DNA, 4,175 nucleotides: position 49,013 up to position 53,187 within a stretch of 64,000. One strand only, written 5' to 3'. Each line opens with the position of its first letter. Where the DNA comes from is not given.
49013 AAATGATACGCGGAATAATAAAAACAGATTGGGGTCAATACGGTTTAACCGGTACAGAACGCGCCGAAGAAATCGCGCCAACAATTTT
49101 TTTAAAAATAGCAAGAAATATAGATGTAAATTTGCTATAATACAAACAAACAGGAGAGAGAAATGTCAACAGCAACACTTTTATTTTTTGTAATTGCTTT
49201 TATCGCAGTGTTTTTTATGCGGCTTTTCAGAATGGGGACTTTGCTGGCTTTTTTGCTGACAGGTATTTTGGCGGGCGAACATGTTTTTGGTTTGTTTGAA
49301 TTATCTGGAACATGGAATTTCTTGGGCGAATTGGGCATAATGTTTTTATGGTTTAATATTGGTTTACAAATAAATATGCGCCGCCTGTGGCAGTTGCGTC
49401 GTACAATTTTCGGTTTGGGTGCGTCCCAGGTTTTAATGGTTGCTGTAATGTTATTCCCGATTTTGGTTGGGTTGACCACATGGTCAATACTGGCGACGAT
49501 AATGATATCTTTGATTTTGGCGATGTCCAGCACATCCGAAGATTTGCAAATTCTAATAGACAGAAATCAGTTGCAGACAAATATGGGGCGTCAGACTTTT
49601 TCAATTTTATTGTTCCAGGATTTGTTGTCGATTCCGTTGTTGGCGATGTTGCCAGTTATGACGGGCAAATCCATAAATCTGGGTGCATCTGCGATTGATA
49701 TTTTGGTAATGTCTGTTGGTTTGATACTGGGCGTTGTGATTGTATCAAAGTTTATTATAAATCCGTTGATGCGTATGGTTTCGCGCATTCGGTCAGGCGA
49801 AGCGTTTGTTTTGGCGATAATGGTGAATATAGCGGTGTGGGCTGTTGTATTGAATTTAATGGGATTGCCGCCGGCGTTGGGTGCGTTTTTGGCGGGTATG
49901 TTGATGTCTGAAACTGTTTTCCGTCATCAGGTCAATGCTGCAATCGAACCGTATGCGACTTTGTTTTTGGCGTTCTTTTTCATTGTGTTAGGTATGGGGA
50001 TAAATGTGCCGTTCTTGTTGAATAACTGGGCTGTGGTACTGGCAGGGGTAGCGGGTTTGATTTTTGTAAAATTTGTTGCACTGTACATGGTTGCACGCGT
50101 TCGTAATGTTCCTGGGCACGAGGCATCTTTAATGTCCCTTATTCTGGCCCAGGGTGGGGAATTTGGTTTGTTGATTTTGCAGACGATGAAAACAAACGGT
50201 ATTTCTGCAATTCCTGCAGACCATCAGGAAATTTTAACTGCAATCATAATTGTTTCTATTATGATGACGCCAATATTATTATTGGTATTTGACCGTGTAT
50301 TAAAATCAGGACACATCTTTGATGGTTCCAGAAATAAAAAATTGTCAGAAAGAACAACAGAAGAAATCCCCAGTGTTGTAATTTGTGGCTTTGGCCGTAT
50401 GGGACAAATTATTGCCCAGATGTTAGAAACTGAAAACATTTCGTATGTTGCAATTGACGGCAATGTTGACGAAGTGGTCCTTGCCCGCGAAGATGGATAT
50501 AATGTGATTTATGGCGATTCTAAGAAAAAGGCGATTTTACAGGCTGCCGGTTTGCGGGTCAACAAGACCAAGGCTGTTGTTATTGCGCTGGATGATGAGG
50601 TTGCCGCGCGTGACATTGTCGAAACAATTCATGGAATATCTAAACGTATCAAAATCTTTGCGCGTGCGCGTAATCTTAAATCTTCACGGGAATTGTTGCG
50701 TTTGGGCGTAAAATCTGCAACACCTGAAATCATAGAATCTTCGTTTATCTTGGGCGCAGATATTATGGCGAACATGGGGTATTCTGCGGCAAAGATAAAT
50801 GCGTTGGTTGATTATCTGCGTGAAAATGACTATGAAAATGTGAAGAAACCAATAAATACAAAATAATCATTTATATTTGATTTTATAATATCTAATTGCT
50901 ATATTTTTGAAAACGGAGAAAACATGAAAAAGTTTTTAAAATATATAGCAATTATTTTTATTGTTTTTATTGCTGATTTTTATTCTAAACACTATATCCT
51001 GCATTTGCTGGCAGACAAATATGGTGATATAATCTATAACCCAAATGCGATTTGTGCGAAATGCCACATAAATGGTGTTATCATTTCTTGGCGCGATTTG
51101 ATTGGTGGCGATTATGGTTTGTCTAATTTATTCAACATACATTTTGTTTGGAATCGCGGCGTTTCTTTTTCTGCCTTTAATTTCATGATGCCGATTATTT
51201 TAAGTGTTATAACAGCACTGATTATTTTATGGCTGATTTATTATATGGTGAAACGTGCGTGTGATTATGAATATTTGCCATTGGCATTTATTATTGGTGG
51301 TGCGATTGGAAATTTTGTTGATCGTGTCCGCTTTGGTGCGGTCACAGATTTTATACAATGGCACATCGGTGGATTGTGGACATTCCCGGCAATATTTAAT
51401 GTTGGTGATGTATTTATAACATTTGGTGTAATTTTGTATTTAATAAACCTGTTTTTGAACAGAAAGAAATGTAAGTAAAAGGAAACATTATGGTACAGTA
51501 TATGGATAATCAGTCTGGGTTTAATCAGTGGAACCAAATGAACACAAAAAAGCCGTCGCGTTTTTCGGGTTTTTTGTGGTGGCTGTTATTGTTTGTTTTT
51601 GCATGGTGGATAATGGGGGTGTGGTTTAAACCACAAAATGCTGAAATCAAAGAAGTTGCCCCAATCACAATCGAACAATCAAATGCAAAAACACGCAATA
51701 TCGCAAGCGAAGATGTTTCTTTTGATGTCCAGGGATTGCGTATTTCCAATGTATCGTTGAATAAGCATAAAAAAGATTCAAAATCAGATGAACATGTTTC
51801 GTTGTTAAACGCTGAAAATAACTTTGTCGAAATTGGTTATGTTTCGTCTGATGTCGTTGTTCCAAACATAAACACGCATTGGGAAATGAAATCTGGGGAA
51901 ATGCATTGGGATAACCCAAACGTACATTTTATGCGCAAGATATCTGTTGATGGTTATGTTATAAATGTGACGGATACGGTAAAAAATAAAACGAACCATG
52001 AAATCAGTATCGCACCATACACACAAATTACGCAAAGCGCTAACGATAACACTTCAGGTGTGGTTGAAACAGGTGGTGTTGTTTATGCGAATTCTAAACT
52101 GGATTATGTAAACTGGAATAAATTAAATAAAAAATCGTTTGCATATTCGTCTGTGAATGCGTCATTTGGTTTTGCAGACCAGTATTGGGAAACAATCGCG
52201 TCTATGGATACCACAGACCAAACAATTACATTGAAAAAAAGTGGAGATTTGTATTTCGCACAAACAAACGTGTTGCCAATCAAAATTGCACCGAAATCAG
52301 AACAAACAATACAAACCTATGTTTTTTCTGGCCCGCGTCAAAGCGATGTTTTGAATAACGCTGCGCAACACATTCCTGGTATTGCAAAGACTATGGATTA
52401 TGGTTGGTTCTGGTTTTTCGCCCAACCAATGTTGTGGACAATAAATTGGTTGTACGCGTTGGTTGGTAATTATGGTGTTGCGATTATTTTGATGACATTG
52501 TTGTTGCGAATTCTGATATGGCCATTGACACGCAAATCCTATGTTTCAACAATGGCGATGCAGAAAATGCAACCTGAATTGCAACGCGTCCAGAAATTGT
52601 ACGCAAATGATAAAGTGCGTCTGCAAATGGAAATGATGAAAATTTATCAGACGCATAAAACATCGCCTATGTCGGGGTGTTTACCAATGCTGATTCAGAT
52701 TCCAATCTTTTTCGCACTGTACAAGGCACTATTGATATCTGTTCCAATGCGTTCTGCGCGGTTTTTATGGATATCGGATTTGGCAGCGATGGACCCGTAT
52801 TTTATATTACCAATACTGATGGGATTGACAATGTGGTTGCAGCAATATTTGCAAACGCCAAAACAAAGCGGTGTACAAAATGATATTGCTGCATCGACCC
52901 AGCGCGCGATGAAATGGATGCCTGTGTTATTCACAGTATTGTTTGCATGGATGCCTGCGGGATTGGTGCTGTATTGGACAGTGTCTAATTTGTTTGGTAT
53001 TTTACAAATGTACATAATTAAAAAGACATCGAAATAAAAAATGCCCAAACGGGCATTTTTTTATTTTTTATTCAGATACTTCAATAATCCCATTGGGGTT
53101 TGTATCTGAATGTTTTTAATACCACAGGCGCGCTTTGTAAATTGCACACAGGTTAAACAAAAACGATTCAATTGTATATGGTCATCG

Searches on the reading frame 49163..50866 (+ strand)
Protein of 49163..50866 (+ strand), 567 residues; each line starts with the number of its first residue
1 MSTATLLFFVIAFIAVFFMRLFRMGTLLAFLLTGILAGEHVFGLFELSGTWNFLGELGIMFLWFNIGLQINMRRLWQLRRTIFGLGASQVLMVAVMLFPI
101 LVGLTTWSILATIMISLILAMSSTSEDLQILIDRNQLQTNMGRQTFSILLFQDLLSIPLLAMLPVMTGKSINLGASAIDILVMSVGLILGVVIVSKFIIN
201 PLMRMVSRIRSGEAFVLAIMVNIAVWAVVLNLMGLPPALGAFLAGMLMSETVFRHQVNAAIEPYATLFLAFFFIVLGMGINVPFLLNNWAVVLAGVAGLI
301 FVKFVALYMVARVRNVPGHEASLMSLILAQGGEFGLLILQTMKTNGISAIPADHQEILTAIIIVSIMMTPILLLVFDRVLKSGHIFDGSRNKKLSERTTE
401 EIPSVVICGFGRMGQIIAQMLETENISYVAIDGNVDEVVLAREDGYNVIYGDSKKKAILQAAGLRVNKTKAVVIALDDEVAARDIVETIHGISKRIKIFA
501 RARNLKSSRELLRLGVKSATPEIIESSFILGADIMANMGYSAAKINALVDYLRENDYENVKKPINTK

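Call 64: search_protein_families(library=pfam, proteins=[window:49163-50866:+], max_evalue=0.001)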
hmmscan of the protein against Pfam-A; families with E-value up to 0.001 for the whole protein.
window:49163-50866:+ (567 aa): 3 families
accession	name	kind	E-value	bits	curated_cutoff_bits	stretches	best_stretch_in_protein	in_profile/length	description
PF00999.27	Na_H_Exchanger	-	9.3e-42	143.6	26.2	1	10-370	2-371/375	Sodium/hydrogen exchanger, transmembrane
PF02254.24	TrkA_N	-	4.2e-19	69.4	23.8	1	405-518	1-112/116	TrkA-N domain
PF00044.30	Gp_dh_N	-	7.6e-05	23.4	31.7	1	404-476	2-75/101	Glyceraldehyde 3-phosphate dehydrogenase, NAD binding domain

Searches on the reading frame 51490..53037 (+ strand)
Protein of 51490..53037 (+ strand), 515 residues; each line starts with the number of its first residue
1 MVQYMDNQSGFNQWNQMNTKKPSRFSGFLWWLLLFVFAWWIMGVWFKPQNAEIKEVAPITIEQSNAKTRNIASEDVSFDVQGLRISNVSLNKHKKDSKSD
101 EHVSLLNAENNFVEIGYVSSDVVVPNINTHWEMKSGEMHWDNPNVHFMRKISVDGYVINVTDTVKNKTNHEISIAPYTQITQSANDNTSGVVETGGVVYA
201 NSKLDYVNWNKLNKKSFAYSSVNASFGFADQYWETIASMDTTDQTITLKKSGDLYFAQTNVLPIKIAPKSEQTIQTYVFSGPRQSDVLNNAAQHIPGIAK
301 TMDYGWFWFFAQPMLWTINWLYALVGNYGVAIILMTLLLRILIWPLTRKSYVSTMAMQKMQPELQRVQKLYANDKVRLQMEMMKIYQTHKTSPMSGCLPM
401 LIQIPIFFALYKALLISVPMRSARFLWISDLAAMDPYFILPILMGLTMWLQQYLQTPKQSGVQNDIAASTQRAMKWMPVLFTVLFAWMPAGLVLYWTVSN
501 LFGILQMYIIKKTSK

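Call 64: search_protein_families(library=pfam, proteins=[window:51490-53037:+], max_evalue=0.001)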
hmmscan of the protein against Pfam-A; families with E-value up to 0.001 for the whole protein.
window:51490-53037:+ (515 aa): 2 families
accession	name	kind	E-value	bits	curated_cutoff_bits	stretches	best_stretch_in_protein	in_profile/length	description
PF02096.25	60KD_IMP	-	4.1e-56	189.9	35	1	328-512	1-163/163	60Kd inner membrane protein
PF14849.12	YidC_periplas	-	6.3e-36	125.2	24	1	75-316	10-282/283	YidC periplasmic domain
